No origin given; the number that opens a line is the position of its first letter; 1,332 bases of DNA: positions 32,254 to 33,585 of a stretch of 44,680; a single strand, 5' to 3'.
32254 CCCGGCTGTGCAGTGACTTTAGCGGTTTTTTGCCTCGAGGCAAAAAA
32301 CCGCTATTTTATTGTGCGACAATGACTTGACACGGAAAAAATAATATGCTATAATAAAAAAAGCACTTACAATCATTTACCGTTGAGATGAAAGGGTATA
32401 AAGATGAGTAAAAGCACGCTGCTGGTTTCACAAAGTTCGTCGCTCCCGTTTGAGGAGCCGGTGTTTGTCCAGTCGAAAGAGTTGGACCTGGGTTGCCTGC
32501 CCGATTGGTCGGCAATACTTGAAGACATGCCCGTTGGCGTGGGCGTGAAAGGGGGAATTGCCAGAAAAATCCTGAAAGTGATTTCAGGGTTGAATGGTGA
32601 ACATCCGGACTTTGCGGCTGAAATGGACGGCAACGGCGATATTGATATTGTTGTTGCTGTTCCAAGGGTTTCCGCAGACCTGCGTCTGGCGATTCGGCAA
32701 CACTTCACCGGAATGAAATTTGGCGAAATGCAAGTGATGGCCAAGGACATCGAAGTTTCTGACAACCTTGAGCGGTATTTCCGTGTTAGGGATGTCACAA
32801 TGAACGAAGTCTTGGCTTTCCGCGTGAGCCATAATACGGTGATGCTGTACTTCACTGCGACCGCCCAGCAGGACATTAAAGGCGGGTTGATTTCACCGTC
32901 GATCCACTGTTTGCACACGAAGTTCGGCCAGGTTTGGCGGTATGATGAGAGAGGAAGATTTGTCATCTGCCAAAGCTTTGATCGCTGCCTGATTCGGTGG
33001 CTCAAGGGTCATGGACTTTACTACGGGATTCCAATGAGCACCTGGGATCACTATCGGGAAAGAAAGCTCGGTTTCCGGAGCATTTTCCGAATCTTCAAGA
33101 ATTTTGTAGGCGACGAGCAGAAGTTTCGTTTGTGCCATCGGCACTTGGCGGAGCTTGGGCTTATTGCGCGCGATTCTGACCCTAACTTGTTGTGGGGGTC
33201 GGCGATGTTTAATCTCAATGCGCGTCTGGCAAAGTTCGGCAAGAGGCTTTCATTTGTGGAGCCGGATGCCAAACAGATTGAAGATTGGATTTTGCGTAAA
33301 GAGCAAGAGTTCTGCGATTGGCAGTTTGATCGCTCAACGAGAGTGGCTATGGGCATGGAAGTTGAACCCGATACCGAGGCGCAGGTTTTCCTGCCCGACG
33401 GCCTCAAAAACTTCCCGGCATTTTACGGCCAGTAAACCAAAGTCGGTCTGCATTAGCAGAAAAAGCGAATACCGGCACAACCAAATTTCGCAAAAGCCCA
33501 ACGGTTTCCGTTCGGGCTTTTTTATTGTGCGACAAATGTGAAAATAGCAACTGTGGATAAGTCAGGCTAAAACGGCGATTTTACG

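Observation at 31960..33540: GC-anomalous cassette encoding a stand-alone CCA-adding/poly(A)-polymerase-like nucleotidyltransferase and a small partner ORF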

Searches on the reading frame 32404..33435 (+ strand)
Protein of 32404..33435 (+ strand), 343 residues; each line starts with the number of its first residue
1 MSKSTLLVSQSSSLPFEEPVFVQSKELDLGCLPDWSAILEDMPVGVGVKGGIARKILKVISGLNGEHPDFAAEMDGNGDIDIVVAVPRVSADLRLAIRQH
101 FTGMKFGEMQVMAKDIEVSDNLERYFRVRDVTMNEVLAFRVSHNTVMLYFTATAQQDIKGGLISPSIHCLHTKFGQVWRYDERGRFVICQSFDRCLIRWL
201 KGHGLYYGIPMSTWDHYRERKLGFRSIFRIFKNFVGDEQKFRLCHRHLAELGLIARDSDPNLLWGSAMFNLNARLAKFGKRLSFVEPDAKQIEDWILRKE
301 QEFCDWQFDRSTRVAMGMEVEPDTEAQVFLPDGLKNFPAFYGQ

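Call 4: search_protein_families(library=pfam, proteins=[window:32404-33435:+], max_evalue=10)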
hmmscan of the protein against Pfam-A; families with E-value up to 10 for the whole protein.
window:32404-33435:+ (343 aa): 0 families

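Call 7: search_protein_families(library=padloc, proteins=[window:32404-33435:+], max_evalue=10)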
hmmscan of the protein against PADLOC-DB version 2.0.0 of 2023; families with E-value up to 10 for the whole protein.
window:32404-33435:+ (343 aa): 0 families

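Call 8: search_protein_families(library=phrogs, proteins=[window:32404-33435:+], max_evalue=10)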
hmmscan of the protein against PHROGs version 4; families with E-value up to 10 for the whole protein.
window:32404-33435:+ (343 aa): 1 family
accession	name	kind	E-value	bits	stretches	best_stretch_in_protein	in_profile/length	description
phrog_23078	-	unknown function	0.4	12.5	1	222-246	19-43/49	-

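Call 9: search_protein_families(library=ncbifam, proteins=[window:32404-33435:+], max_evalue=10)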
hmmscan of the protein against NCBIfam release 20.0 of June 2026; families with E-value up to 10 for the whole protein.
window:32404-33435:+ (343 aa): 0 families

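Call 10: search_solved_structures(query=window:32404-33435:+, max_evalue=10, show_alignments=3)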
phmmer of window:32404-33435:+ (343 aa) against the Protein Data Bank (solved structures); distinct sequences matched with E-value up to 10: 5.
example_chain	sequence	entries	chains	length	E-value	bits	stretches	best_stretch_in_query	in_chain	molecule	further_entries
8auv_U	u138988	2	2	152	0.47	12.5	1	285-326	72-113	uS13 (40S ribosomal protein S18) | 40S ribosomal protein S18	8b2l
7qiy_J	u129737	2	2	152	0.55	12.3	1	285-326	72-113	40S head ribosomal protein uS13 | 40S ribosomal protein uS13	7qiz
9vth_SK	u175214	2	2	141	0.58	12.2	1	285-326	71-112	40S ribosomal protein S18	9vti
8i2q_A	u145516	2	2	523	1.8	10.6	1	142-207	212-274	Beta-fructosyltransferase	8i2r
6m0d_A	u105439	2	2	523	1.8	10.6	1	142-207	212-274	Levansucrase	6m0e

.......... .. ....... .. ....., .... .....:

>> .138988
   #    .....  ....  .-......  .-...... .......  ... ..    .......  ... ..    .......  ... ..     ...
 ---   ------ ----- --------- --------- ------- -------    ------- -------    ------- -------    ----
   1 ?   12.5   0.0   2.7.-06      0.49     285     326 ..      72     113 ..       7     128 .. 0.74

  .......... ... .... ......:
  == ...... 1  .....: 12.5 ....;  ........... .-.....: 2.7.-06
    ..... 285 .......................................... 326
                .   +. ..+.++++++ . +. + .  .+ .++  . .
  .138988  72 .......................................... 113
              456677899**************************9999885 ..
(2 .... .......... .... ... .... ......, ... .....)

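Call 11: find_homologous_proteins(query=window:32404-33435:+, max_evalue=0.001)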
Query window:32404-33435:+ (343 aa): 13 proteins with E <= 0.001 among 1690 candidates.
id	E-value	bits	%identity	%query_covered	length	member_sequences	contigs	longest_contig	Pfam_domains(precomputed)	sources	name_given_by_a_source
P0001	4.1e-234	794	100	100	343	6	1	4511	-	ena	-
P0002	6.0e-148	510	63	98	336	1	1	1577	-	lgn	-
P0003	8.0e-121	421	55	100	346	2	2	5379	-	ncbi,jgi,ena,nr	ncbi:MAG TPA: hypothetical protein PLF16_00770 [Candidatus Staskawiczbacteria bacterium]|nr:hypothet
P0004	2.6e-120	420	57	94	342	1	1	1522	-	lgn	-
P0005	4.9e-108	379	51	94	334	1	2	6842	-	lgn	-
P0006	8.2e-108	378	53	94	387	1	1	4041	-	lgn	-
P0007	1.5e-107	378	51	94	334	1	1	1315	-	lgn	-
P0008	1.0e-105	372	49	94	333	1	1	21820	-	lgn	-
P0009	2.4e-102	360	50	94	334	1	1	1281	-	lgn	-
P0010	1.7e-99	351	51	92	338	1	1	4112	-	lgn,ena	-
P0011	2.7e-88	314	47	94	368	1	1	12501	-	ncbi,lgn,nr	ncbi:MAG: hypothetical protein Q8L10_01560 [Candidatus Moranbacteria bacterium]|nr:hypothetical prot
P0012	4.5e-80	287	43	94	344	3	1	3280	-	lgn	-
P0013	6.6e-75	270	40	94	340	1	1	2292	-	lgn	-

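Call 15: find_encoding_contigs(protein=P0008, flank=10000, max_places=3)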
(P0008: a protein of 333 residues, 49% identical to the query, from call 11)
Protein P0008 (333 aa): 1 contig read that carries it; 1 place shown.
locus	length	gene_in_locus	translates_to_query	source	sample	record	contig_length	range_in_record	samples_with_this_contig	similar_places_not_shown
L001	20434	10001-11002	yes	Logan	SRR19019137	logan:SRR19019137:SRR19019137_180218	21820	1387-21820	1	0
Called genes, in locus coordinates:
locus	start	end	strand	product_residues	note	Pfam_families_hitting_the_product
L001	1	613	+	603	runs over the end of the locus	PF26549:Tricorn_N (faint), PF00561:Abhydrolase_1 (faint), PF01738:DLH, PF00326:Peptidase_S9, PF02129:Peptidase_S15 (faint), PF20434:BD-FAE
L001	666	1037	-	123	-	PF04149:DUF397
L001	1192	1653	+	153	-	PF04173:DoxD (weak), PF07681:DoxX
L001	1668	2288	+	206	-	PF10026:DUF2268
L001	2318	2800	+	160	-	PF13673:Acetyltransf_10, PF00583:Acetyltransf_1, PF13508:Acetyltransf_7 (weak)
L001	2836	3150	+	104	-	PF01906:YbjQ_1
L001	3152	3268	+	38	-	-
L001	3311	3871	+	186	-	PF00300:His_Phos_1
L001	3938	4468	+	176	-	PF00856:SET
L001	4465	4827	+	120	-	PF02675:AdoMet_dc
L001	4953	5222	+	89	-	PF02583:Trns_repr_metal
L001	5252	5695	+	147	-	PF03713:DUF305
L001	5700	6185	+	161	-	PF04214:DUF411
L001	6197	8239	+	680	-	PF00122:E1-E2_ATPase, PF00702:Hydrolase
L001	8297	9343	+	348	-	-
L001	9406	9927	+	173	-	PF13238:AAA_18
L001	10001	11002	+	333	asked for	-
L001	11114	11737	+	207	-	-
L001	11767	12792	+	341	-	PF01170:UPF0020, PF05175:MTS (weak), PF13847:Methyltransf_31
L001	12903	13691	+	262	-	PF01186:Lysyl_oxidase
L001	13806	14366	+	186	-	PF06042:NTP_transf_6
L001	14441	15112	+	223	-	PF13623:SurA_N_2, PF13624:SurA_N_3, PF09312:SurA_N (weak)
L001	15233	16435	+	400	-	PF00999:Na_H_Exchanger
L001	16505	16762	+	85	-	PF00462:Glutaredoxin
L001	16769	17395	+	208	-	PF11303:DUF3105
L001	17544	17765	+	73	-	PF04014:MazE_antitoxin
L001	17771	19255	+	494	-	PF00364:Biotin_lipoyl (faint), PF25917:BSH_RND (faint), PF25973:BSH_CzcB (weak), PF25967:RND-MFP_C (faint), PF25954:Beta-barrel_RND_2 (faint), PF25990:Beta-barrel_YknX (weak), PF25989:YknX_C (weak)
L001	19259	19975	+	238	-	PF00005:ABC_tran, PF02463:SMC_N (weak), PF13304:AAA_21 (faint)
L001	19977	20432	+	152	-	?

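Call 16: find_encoding_contigs(protein=P0011, flank=10000, max_places=3)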
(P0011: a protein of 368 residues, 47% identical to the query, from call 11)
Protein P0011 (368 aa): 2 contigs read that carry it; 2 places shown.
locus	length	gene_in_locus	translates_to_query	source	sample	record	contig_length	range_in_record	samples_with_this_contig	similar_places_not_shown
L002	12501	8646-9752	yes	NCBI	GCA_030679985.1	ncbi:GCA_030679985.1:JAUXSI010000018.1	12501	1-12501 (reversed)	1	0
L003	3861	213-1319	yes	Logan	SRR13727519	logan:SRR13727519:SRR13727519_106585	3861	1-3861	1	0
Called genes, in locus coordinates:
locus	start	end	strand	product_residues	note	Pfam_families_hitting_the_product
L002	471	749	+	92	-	PF01541:GIY-YIG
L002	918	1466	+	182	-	-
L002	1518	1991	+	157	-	PF00293:NUDIX, PF22327:Nudt16-like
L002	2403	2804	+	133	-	-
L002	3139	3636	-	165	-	-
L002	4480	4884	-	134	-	PF16320:Ribosomal_L12_N, PF00542:Ribosomal_L12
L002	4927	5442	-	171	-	PF00466:Ribosomal_L10, PF27436:RL10_C (weak)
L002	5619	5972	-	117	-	PF00886:Ribosomal_S16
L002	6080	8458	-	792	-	PF02463:SMC_N, PF13476:AAA_23, PF13304:AAA_21 (weak)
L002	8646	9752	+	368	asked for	-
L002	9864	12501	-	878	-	?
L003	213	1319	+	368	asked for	-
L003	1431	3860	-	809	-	?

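Call 17: find_encoding_contigs(protein=P0003, flank=10000, max_places=3)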
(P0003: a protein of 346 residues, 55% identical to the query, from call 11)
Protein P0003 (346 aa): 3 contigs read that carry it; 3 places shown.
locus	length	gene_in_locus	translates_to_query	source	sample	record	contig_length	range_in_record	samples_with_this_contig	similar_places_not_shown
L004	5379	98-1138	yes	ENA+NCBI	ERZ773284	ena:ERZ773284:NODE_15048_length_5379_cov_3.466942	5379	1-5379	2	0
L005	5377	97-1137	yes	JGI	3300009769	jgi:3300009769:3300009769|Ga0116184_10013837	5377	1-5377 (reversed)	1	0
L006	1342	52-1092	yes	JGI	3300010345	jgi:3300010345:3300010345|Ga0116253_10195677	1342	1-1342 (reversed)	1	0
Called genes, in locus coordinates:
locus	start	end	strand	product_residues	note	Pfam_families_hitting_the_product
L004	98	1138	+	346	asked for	-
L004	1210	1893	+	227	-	PF12705:PDDEXK_1 (faint)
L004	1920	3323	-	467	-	-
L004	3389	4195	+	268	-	PF13672:PP2C_2 (weak)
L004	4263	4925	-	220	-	PF02698:DUF218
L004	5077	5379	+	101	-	PF00275:EPSP_synthase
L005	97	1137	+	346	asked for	-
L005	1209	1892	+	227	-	PF12705:PDDEXK_1 (faint)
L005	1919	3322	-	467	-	-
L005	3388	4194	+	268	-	PF13672:PP2C_2 (weak)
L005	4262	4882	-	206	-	PF02698:DUF218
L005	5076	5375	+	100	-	?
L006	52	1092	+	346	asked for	-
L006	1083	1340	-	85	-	?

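Call 18: find_encoding_contigs(protein=P0005, flank=10000, max_places=3)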
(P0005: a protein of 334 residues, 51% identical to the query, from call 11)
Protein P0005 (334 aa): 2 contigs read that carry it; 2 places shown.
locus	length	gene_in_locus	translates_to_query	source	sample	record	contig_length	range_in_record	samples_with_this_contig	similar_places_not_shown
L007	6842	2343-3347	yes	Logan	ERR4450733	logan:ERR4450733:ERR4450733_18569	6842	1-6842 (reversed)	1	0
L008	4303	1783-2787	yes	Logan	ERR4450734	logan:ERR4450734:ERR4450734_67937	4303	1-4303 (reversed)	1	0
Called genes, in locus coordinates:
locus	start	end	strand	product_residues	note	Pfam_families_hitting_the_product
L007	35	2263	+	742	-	PF00005:ABC_tran (faint), PF02463:SMC_N, PF13175:AAA_15, PF13476:AAA_23, PF13304:AAA_21 (weak)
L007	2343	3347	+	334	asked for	-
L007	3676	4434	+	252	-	-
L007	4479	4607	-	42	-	-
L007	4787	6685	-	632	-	PF17876:CSD2, PF00773:RNB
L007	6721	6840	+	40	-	?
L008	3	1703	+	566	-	?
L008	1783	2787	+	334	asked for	-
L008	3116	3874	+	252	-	-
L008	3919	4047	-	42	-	-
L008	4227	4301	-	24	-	?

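Call 19: find_encoding_contigs(protein=P0006, flank=10000, max_places=3)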
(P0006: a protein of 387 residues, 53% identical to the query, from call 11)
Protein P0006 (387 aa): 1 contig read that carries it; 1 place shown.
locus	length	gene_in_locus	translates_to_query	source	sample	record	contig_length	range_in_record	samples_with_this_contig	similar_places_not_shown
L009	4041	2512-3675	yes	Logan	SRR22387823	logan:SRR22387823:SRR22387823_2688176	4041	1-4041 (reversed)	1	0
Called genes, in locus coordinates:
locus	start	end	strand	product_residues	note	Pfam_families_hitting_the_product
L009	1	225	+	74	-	?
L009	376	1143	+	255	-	-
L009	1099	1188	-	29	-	-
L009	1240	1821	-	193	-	PF00717:Peptidase_S24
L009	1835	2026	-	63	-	-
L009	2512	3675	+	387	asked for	-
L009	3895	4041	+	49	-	?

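Call 20: find_encoding_contigs(protein=P0010, flank=10000, max_places=3)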
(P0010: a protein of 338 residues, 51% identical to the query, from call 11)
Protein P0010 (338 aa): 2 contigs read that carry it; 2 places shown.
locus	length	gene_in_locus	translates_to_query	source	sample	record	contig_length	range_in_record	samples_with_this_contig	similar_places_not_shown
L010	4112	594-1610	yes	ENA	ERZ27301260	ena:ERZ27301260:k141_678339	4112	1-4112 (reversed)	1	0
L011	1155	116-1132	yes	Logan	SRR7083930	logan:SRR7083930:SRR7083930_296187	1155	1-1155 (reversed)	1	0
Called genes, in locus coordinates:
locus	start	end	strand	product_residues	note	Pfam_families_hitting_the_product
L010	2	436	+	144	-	?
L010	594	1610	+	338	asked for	-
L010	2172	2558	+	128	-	PF24585:YunG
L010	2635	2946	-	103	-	-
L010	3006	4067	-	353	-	PF00665:rve, PF13683:rve_3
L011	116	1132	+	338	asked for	-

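Call 22: predict_structure(alignment_id=A1)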
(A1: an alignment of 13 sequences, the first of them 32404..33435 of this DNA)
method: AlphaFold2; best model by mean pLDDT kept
length: 343 residues; sequences in the alignment: 13
mean_pLDDT: 87.7   pTM: 0.86
mean pLDDT of the five models: 87.7, 86.4, 84.6, 83.9, 82.7
residues with pLDDT >= 90: 221; 70-90: 88; 50-70: 18; < 50: 16
segments of 3 or more residues with pLDDT < 50: 1-13, 75-77
pLDDT, mean of each block of 10 residues (from residue 1): 41 60 93 84 95 87 62 58 97 97 92 95 94 93 97 91 89 86 89 91 85 94 95 92 96 96 96 90 87 92 90 91 90 96 79
secondary structure, 60 per line:
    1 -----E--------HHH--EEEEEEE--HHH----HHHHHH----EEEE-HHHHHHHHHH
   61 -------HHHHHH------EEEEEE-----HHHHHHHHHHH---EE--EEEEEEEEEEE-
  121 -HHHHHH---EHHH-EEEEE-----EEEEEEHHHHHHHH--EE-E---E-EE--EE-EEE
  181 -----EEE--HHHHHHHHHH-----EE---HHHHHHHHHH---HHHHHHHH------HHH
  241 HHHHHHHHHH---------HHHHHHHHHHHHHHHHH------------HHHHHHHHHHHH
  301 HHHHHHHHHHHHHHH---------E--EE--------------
elements in order: E20-26 H36-41 E46-49 H51-60 H68-73 E80-85 H91-101 E109-119 H122-127 E136-140 E146-151 H152-159 E178-180 E186-188 H191-200 H211-220 H224-231 H238-250 H260-276 H289-315

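Call 24: search_protein_representatives(protein=window:32404-33435:+)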
Query: 343 residues. Proteins with E-value up to 0.001 (for the whole library): 64; up to 1e-10: 33; up to 1e-30: 11. The best 64 are listed.
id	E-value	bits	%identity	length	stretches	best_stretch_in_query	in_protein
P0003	2.5e-121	421.2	58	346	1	13-341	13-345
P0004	8.4e-121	419.5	57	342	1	17-341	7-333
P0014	9.1e-86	304.3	44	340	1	17-341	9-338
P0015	1.8e-37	145.5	38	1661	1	18-300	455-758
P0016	2.6e-37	144.9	42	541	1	18-257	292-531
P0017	3.7e-36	141.2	41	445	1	33-239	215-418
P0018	7.8e-36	140.1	33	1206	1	33-304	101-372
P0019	3.7e-35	137.9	32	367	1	18-333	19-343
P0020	8.6e-34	133.4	33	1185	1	36-301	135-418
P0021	1.4e-33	132.7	41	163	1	183-341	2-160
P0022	2.1e-33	132.1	39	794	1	98-300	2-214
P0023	2.0e-29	119.0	34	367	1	39-341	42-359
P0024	2.5e-27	112.1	32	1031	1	44-299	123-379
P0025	9.2e-22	93.8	34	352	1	45-318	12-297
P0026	1.4e-21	93.2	37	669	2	191-337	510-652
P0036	5.0e-15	71.7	26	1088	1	27-297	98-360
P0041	1.2e-11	60.6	30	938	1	37-290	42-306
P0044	9.0e-11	57.7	25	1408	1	27-288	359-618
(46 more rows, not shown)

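Call 25: search_protein_families(library=pfam, proteins=[P0015, P0018, P0020, P0024, P0036, P0044, P0041, P0016, P0022], max_evalue=0.01)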
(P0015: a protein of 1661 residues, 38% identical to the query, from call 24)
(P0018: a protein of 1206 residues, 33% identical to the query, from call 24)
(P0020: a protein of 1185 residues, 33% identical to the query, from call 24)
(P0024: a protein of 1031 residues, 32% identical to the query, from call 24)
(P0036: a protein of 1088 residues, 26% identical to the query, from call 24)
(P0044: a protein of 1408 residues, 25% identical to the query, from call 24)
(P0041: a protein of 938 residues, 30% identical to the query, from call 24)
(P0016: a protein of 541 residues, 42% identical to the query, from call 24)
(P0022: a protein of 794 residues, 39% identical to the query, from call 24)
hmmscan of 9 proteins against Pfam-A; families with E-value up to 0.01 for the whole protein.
P0015 (1661 aa): 2 families
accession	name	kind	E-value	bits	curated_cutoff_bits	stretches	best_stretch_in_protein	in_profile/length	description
PF00664.28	ABC_membrane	-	1.2e-05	25.6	28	1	1065-1224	97-248/274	ABC transporter transmembrane region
PF00005.33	ABC_tran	-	3.7e-05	24.8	25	1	1501-1600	54-136/137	ABC transporter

P0018 (1206 aa): 4 families
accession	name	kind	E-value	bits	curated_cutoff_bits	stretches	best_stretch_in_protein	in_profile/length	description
PF00664.28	ABC_membrane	-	1.1e-05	25.7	28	1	656-776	18-140/274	ABC transporter transmembrane region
PF00005.33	ABC_tran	-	0.00042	21.4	25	1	976-1110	3-120/137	ABC transporter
PF13191.12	AAA_16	-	0.00051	21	32.6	0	986-1139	26-144/167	AAA ATPase domain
PF05729.18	NACHT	-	0.00091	19.5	26.7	0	985-1012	1-28/167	NACHT domain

P0020 (1185 aa): 1 family
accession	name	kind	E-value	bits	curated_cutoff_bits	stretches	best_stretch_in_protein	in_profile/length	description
PF00664.28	ABC_membrane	-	0.00012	22.3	28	1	622-843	41-265/274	ABC transporter transmembrane region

P0024 (1031 aa): 0 families

P0036 (1088 aa): 0 families

P0044 (1408 aa): 1 family
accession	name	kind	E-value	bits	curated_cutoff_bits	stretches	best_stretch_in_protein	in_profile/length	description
PF04231.19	Endonuclease_1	-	1.2e-32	114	25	1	20-235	4-234/235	Endonuclease I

P0041 (938 aa): 0 families

P0016 (541 aa): 0 families

P0022 (794 aa): 1 family
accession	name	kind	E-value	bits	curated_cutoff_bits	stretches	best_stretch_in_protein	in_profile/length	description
PF00664.28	ABC_membrane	-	1.4e-11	45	28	1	603-791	3-186/274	ABC transporter transmembrane region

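Call 26: fold_search(model_id=the predicted structure, library=pdb)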
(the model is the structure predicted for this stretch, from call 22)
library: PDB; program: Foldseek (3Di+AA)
matches with E <= 10: 155; with E <= 0.001: 4
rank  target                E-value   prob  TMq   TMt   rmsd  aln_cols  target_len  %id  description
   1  3wfr_E                2.1e-04  1.00  0.36  0.29   7.6       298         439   12  tRNA processing enzyme complex 2 (released 2014-01-01)
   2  3h39_B                2.8e-04  1.00  0.34  0.29  12.2       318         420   16  The complex structure of CCA-adding enzyme with ATP (released 2009-10-13)
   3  3h37_B                9.6e-04  1.00  0.36  0.31  10.2       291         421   14  The structure of CCA-adding enzyme apo form I (released 2009-10-13)
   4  3h39_A                9.6e-04  0.99  0.33  0.28  16.6       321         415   16  The complex structure of CCA-adding enzyme with ATP (released 2009-10-13)
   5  5hc9_B                1.1e-03  0.99  0.35  0.30  11.6       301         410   15  Thermotoga maritima CCA-adding enzyme complexed with tRNA_CCA (released 2016-04-27)
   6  3wfq_G                1.6e-03  0.99  0.34  0.28   6.3       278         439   13  tRNA processing enzyme complex 1 (released 2014-01-01)
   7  3wfq_H                2.2e-03  0.98  0.35  0.28   7.8       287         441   15  tRNA processing enzyme complex 1 (released 2014-01-01)
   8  3h38                  2.3e-03  0.99  0.36  0.30  11.9       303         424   13  The structure of CCA-adding enzyme apo form II (released 2009-10-13)
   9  5hc9_A                2.6e-03  0.98  0.34  0.29  16.1       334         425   14  Thermotoga maritima CCA-adding enzyme complexed with tRNA_CCA (released 2016-04-27)
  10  4wby                  3.7e-03  0.97  0.37  0.35  12.2       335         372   12  tRNA-processing enzyme (apo form I) (released 2015-04-15)
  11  4wc2_A                4.7e-03  0.97  0.35  0.34  12.8       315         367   12  Crystal structure of tRNA nucleotidyltransferase complexed with a primer tRNA and an incoming ATP analog (released 2015-04-15)
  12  3h37_A                5.3e-03  0.97  0.36  0.31  12.2       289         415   14  The structure of CCA-adding enzyme apo form I (released 2009-10-13)
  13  3h3a_B                6.3e-03  0.94  0.35  0.29  13.6       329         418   16  The complex structure of CCA-adding enzyme with CTP (released 2009-10-13)
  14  2la3_MODEL_1_A        1.3e-02  0.98  0.28  0.46   4.6       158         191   17  The NMR structure of the protein NP_344798.1 reveals a CCA-adding enzyme head domain (released 2011-03-30)
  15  4wbz_B                1.5e-02  0.89  0.35  0.34  12.6       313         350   13  tRNA-processing enzyme (apo form 2) (released 2015-04-15)
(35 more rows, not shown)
